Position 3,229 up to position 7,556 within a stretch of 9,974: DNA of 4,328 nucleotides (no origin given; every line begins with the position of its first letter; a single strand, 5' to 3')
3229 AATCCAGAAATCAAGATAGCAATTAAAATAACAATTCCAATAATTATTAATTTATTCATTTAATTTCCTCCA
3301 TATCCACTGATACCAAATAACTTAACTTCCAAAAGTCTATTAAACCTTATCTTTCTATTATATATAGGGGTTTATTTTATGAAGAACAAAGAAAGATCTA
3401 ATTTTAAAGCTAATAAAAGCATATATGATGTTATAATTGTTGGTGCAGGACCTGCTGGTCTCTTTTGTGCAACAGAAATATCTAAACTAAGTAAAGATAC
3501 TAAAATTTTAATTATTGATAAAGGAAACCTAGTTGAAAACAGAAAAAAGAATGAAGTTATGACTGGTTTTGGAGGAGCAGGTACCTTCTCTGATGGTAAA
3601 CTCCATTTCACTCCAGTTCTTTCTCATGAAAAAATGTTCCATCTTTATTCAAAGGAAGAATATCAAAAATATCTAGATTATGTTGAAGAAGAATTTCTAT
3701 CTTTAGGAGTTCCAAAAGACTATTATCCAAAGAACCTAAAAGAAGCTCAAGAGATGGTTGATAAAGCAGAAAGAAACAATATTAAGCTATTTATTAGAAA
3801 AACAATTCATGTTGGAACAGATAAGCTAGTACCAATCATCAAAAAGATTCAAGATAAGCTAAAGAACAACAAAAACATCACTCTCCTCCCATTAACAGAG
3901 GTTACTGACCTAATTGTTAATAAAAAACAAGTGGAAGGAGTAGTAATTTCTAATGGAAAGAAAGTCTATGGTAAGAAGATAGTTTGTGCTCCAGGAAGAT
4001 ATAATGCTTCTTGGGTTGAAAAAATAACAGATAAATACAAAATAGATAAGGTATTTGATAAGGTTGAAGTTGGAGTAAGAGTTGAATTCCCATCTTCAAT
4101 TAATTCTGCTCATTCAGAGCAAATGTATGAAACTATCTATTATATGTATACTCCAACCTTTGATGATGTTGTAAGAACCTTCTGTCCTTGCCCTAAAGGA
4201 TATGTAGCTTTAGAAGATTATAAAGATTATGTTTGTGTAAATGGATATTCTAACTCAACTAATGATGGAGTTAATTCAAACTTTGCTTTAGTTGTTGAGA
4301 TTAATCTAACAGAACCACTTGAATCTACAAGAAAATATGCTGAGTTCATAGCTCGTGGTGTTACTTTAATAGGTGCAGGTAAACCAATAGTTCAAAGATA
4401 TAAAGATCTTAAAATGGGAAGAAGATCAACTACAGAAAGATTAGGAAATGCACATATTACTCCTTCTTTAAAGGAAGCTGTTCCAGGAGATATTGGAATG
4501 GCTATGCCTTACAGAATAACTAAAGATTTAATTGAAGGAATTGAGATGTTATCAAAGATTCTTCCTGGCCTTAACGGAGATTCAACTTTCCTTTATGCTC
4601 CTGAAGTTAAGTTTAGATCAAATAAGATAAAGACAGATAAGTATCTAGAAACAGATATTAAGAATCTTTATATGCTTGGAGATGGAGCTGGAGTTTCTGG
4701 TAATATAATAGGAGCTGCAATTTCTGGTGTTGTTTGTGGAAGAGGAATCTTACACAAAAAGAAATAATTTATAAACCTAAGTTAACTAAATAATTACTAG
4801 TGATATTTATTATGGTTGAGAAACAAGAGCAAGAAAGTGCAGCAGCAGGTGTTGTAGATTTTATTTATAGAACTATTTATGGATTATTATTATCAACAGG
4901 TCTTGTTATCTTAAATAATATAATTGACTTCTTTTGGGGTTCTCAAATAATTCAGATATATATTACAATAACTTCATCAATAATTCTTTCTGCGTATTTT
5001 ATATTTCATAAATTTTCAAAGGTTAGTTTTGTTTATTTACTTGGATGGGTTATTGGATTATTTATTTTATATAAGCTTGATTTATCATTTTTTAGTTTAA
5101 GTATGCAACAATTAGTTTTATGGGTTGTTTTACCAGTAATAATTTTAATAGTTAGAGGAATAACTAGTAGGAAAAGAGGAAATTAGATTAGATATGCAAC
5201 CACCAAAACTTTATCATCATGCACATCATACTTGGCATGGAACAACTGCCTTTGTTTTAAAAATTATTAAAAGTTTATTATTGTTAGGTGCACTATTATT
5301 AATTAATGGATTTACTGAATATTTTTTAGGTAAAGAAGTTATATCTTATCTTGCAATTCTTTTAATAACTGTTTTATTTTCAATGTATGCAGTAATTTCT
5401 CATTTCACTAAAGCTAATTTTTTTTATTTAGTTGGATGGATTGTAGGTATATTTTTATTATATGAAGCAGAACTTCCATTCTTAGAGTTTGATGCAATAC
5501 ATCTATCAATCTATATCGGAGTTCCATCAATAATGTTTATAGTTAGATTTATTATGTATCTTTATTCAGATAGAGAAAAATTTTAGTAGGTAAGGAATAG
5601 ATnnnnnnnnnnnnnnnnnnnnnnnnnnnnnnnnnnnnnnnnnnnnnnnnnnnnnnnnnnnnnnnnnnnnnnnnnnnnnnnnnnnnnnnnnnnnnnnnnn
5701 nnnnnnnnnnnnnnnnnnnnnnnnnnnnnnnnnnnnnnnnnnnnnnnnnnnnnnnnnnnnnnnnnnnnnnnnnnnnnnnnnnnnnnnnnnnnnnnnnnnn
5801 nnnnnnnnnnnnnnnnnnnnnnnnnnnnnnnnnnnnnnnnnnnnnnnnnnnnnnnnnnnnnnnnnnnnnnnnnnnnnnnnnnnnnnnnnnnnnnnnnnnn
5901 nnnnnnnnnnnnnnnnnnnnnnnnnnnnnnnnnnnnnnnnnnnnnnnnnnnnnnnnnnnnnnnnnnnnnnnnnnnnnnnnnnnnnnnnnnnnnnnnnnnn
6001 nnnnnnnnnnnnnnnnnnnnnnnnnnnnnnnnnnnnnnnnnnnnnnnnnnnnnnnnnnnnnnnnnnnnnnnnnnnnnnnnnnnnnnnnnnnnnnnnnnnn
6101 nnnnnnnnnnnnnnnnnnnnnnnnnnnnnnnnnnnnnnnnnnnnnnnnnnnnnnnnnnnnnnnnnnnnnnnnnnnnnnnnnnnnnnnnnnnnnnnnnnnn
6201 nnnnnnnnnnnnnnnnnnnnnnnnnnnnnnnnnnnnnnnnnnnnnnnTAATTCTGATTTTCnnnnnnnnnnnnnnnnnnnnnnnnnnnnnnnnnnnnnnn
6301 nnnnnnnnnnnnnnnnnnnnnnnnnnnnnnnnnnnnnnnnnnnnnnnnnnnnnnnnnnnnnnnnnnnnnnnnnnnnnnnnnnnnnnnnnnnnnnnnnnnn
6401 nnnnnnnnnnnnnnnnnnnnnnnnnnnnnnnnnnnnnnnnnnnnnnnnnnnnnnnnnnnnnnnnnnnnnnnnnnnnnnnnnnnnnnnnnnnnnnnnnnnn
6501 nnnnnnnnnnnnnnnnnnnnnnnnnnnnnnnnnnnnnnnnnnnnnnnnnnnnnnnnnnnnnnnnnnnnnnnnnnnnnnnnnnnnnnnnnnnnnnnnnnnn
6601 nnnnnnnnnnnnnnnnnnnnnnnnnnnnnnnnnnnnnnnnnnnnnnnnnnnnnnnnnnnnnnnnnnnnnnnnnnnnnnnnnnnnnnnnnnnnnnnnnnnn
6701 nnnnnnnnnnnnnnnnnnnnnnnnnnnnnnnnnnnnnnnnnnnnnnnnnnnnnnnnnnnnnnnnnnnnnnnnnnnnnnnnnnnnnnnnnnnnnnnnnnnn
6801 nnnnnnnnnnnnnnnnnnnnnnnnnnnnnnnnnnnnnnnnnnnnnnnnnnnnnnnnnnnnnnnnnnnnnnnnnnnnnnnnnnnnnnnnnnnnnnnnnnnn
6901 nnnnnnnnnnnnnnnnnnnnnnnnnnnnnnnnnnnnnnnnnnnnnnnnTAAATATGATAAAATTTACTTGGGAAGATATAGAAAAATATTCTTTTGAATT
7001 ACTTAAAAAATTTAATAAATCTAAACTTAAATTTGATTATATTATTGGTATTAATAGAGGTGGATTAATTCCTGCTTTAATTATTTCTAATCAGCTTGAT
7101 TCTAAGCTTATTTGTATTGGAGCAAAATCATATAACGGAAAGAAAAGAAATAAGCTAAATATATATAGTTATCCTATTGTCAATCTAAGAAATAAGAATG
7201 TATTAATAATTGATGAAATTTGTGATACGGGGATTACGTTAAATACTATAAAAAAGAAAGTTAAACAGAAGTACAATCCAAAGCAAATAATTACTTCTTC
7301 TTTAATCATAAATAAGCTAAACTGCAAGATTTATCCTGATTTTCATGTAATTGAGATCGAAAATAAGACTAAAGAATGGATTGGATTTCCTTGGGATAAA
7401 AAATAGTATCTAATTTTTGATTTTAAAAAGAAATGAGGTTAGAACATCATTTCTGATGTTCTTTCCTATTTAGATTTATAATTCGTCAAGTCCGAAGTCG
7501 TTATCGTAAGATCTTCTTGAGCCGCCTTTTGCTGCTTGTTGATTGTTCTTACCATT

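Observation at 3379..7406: Candidate undescribed diketopiperazine gene cluster: FAD protein, two paralogous membrane proteins, basic orphan, CDPS, PRTase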

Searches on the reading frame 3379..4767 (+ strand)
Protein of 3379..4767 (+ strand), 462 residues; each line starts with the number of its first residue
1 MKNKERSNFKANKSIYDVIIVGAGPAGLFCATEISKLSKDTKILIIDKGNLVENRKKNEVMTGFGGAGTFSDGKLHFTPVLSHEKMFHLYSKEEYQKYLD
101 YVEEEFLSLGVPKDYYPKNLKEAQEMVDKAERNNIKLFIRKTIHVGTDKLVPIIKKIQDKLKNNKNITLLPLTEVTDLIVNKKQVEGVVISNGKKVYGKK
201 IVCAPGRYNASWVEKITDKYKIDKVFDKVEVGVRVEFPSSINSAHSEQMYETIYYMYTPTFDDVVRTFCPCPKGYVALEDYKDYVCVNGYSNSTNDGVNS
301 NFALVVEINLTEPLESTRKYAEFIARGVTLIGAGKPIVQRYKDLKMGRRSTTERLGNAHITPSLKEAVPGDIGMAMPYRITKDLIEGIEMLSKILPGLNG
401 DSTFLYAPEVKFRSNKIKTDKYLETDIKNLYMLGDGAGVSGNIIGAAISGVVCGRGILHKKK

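Call 3: search_protein_families(library=pfam, proteins=[window:3379-4767:+], max_evalue=0.1)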
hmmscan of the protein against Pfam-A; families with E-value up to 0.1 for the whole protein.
window:3379-4767:+ (462 aa): 15 families
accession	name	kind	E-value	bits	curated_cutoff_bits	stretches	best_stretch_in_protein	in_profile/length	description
PF21688.3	FAD-depend_C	-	4e-14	53.7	27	1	230-410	3-195/197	FAD-dependent protein, C-terminal domain-like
PF07992.20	Pyr_redox_2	-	3.2e-13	50.2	26.1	2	16-54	1-38/291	Pyridine nucleotide-disulphide oxidoreductase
PF01134.28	GIDA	-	3.9e-13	49.7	22.1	2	155-221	99-164/391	Glucose inhibited division protein A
PF03486.20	HI0933_like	-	4e-09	36.7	50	1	17-53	2-36/244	HI0933-like protein Rossmann domain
PF00890.30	FAD_binding_2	-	2.6e-08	33.9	20.4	1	17-50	1-32/414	FAD binding domain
PF01946.23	Thi4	-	9.7e-08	32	26.2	1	16-48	18-49/235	Thi4 family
PF13738.12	Pyr_redox_3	-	2.5e-07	30.7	30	1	19-100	1-88/305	Pyridine nucleotide-disulphide oxidoreductase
PF13450.12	NAD_binding_8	-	2.7e-05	24.8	21.9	1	20-50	1-29/68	NAD(P)-binding Rossmann-like domain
PF00070.33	Pyr_redox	-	0.00048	21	22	0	18-44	2-28/82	Pyridine nucleotide-disulphide oxidoreductase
PF05834.18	Lycopene_cycl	-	0.00058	19.5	23.4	1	17-52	1-36/380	Lycopene cyclase protein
PF01266.30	DAO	-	0.00061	19.8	27.9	1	17-50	1-32/353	FAD dependent oxidoreductase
PF01494.25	FAD_binding_3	-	0.0058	16.3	22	1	16-40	2-26/349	FAD binding domain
PF13454.12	NAD_binding_9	-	0.0078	16.6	21.8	0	19-50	1-34/155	FAD-NAD(P)-binding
PF12831.13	FAD_oxidored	-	0.011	15.5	27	0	17-48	1-30/416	FAD dependent oxidoreductase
PF22294.1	DUF6966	-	0.072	13.6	27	0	54-73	24-43/53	Domain of unknown function (DUF6966)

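Call 4: search_protein_families(library=ncbifam, proteins=[window:3379-4767:+], max_evalue=0.1)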
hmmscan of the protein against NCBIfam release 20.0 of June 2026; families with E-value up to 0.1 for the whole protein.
window:3379-4767:+ (462 aa): 84 families (the best 25 are shown)
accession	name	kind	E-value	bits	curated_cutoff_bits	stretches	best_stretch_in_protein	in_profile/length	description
TIGR03385.1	CoA_CoA_reduc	equivalog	7.9e-09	34.8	578.8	2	327-439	174-285/439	CoA-disulfide reductase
TIGR00136.1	mnmG_gidA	equivalog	3.8e-07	28.8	524.85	1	155-211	100-156/616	tRNA uridine-5-carboxymethylaminomethyl(34) synthesis enzyme MnmG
TIGR04018.1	Bthiol_YpdA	hypoth_equivalog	4.6e-07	29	339.9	1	17-54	1-36/316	YpdA family putative bacillithiol disulfide reductase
TIGR01350.1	lipoamide_DH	equivalog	8.2e-07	28.1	408.8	1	16-48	2-32/461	dihydrolipoyl dehydrogenase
TIGR01292.1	TRX_reduct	equivalog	1.5e-06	27.3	343.45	1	16-75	1-58/300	thioredoxin-disulfide reductase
TIGR02730.1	carot_isom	equivalog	1.8e-06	27.1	586.9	1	172-210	249-287/493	carotenoid isomerase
NF006593.0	PRK09126.1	equivalog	3.2e-06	26.3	420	1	15-48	4-35/393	5-demethoxyubiquinol-8 5-hydroxylase UbiM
NF005331.0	PRK06854.1-2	equivalog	6.8e-06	24.8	557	1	9-206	3-190/563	adenylyl-sulfate reductase subunit alpha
TIGR02032.1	GG-red-SF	subfamily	8.7e-06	25.6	158.8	1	16-53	1-36/297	geranylgeranyl reductase family protein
TIGR01988.1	Ubi-OHases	subfamily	9.5e-06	24.7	224.65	1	17-54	1-37/387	ubiquinone biosynthesis hydroxylase, UbiH/UbiF/VisC/COQ6 family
NF004820.0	PRK06175.1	equivalog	1e-05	24.7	472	1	14-54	3-40/433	L-aspartate oxidase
TIGR00275.1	TIGR00275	subfamily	1.5e-05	24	183.8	1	18-52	1-33/401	aminoacetone oxidase family FAD-binding enzyme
TIGR01984.1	UbiH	equivalog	1.8e-05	23.8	392.2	1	17-56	1-39/382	2-octaprenyl-6-methoxyphenyl hydroxylase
NF003585.0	PRK05249.1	equivalog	2.6e-05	23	465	1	13-50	4-39/464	Si-specific NAD(P)(+) transhydrogenase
NF053717.1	VnlPnlRedVprA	equivalog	4.2e-05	22.6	600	1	12-208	3-193/481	vinyl phenol reductase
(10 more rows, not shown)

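Call 68: search_protein_families(library=padloc, proteins=[window:3379-4767:+], max_evalue=0.1)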
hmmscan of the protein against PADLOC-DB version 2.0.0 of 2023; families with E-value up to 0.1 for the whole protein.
window:3379-4767:+ (462 aa): 0 families

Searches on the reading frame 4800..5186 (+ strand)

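Call 3: search_protein_families(library=pfam, proteins=[window:4800-5186:+], max_evalue=0.1)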
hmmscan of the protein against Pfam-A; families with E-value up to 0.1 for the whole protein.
window:4800-5186:+ (128 aa): 1 family
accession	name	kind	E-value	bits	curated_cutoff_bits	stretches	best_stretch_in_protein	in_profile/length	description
PF13029.11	DUF3890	-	0.053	14.4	22.8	0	89-122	34-67/84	Domain of unknown function (DUF3890)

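Call 4: search_protein_families(library=ncbifam, proteins=[window:4800-5186:+], max_evalue=0.1)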
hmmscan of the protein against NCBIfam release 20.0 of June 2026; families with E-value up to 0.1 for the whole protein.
window:4800-5186:+ (128 aa): 1 family
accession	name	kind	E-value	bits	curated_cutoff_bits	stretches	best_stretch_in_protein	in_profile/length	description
NF010196.0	PRK13673.1-3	equivalog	0.049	14.1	141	0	2-44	16-58/117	hypothetical protein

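Call 68: search_protein_families(library=padloc, proteins=[window:4800-5186:+], max_evalue=0.1)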
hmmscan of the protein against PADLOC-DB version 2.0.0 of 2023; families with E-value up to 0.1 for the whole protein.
window:4800-5186:+ (128 aa): 1 family
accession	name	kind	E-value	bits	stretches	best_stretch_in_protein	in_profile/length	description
PDLC03363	MTase_II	-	0.012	13.1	1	18-66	204-251/294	Type II methyltransferase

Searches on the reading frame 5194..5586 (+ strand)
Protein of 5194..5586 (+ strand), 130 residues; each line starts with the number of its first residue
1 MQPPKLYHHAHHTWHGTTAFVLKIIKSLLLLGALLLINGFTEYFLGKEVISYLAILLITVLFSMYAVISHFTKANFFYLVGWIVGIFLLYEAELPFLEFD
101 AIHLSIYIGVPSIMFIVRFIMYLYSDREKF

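Call 3: search_protein_families(library=pfam, proteins=[window:5194-5586:+], max_evalue=0.1)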
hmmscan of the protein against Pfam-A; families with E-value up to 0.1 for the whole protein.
window:5194-5586:+ (130 aa): 1 family
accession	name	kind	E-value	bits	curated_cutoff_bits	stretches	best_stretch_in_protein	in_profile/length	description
PF13564.11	DoxX_2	-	0.03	14.9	26.3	1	10-74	26-85/103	DoxX-like family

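Call 4: search_protein_families(library=ncbifam, proteins=[window:5194-5586:+], max_evalue=0.1)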
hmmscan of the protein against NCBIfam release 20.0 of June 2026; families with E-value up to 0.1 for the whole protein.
window:5194-5586:+ (130 aa): 0 families

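Call 68: search_protein_families(library=padloc, proteins=[window:5194-5586:+], max_evalue=0.1)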
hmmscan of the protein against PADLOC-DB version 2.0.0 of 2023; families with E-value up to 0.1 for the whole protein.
window:5194-5586:+ (130 aa): 0 families

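Call 83: search_solved_structures(query=A7, max_evalue=10)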
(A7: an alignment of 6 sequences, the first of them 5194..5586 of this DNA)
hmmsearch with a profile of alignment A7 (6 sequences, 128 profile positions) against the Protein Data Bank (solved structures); distinct sequences matched with E-value up to 10: 14.
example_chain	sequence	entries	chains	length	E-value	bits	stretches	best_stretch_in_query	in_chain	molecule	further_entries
7qru_E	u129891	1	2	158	0.14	15.4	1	56-121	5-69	Na+/H+ antiporter subunit E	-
7n75_A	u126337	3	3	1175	7.9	9.8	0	65-113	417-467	Isoform 3 of Polyamine-transporting ATPase 13A2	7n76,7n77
8iem_P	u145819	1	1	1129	8.4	9.7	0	65-113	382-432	Polyamine-transporting ATPase 13A2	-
8iel_P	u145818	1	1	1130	8.5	9.7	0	65-113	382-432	Polyamine-transporting ATPase 13A2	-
8ies_P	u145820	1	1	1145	8.8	9.6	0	65-113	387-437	Polyamine-transporting ATPase 13A2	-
7fjp_B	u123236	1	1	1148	8.8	9.6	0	65-113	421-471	Polyamine-transporting ATPase 13A2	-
7fjm_A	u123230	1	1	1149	8.8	9.6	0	65-113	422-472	Polyamine-transporting ATPase 13A2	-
7fjq_A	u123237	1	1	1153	8.9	9.6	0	65-113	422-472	Polyamine-transporting ATPase 13A2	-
7n74_A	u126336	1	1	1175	9.4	9.6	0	65-113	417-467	Isoform 3 of Polyamine-transporting ATPase 13A2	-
7n70_A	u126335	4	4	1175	9.4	9.6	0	65-113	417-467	Isoform 3 of Polyamine-transporting ATPase 13A2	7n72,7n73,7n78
8iek_P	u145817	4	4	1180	9.5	9.5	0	65-113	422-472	Polyamine-transporting ATPase 13A2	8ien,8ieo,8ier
7vpi_A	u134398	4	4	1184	9.6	9.5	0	65-113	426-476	Polyamine-transporting ATPase 13A2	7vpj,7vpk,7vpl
7m5v_A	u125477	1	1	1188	9.7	9.5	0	65-113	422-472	Polyamine-transporting ATPase 13A2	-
7m5x_A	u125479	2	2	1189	9.7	9.5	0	65-113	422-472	Polyamine-transporting ATPase 13A2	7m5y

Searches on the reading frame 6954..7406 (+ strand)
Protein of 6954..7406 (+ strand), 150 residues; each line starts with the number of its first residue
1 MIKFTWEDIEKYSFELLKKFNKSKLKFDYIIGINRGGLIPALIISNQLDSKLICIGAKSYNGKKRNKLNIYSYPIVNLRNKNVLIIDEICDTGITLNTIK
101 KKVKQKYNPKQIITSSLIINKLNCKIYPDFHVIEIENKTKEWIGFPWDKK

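Call 3: search_protein_families(library=pfam, proteins=[window:6954-7406:+], max_evalue=0.1)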
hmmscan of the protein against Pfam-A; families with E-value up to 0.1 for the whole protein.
window:6954-7406:+ (150 aa): 2 families
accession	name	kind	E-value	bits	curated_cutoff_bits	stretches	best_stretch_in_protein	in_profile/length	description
PF00156.33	Pribosyltran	-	1.4e-19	70.4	26.3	1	13-148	15-152/158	Phosphoribosyl transferase domain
PF13173.12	AAA_14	-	0.077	13.4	27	0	75-119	54-101/129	AAA domain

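Call 4: search_protein_families(library=ncbifam, proteins=[window:6954-7406:+], max_evalue=0.1)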
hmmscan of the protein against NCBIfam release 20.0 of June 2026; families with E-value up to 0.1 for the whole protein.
window:6954-7406:+ (150 aa): 21 families
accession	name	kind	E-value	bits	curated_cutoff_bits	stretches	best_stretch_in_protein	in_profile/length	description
NF006613.0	PRK09177.1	equivalog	5.1e-19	68.4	138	1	3-149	11-146/159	xanthine phosphoribosyltransferase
TIGR01203.1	HGPRTase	equivalog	1.7e-12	47.4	150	1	8-138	11-144/167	hypoxanthine phosphoribosyltransferase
NF002620.0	PRK02277.1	subfamily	1e-10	41.6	115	1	14-123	74-182/201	orotate phosphoribosyltransferase-like protein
NF006605.0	PRK09162.1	equivalog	3.2e-10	39.7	181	1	30-138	45-158/183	hypoxanthine-guanine phosphoribosyltransferase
NF000014.2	tet_prtrans_34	exception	3.7e-07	30.1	345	1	4-149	7-141/154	xanthine phosphoribosyltransferase Tet(34)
NF002320.0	PRK01259.1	subfamily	7.1e-05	22.3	297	1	16-106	154-240/316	ribose-phosphate diphosphokinase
NF045507.1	transregGfcR_Halo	equivalog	0.00049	19.6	300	1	21-106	91-179/215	transcriptional regulator GfcR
TIGR01251.1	ribP_PPkin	subfamily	0.00049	19.1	113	1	15-106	148-236/309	ribose-phosphate diphosphokinase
NF001815.0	PRK00553.1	equivalog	0.00068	18.8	484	1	16-112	157-250/332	ribose-phosphate pyrophosphokinase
TIGR01367.1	pyrE_Therm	equivalog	0.00076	19.1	150.25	1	10-127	42-151/187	orotate phosphoribosyltransferase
TIGR00201.1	comF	subfamily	0.0019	18.2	233.55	1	59-117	131-188/190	ComF family protein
NF002636.0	PRK02304.1-5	equivalog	0.0026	17.3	125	0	25-106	53-143/176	adenine phosphoribosyltransferase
NF002095.0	PRK00934.1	equivalog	0.0029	16.8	296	1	13-104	142-229/287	ribose-phosphate diphosphokinase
NF002634.0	PRK02304.1-3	equivalog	0.01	15.5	170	0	17-119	48-155/182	adenine phosphoribosyltransferase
NF005592.0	PRK07322.1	subfamily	0.014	14.8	143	1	59-105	99-145/180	adenine phosphoribosyltransferase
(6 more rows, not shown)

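Call 68: search_protein_families(library=padloc, proteins=[window:6954-7406:+], max_evalue=0.1)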
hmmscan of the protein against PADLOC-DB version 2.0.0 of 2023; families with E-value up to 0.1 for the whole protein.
window:6954-7406:+ (150 aa): 2 families
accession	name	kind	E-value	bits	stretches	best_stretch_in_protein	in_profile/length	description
PDLC03962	ShosT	-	2.6e-06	25.5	1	67-117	155-208/237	-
PDLC03928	PsyrT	-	0.00049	16.5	1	59-106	624-671/689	-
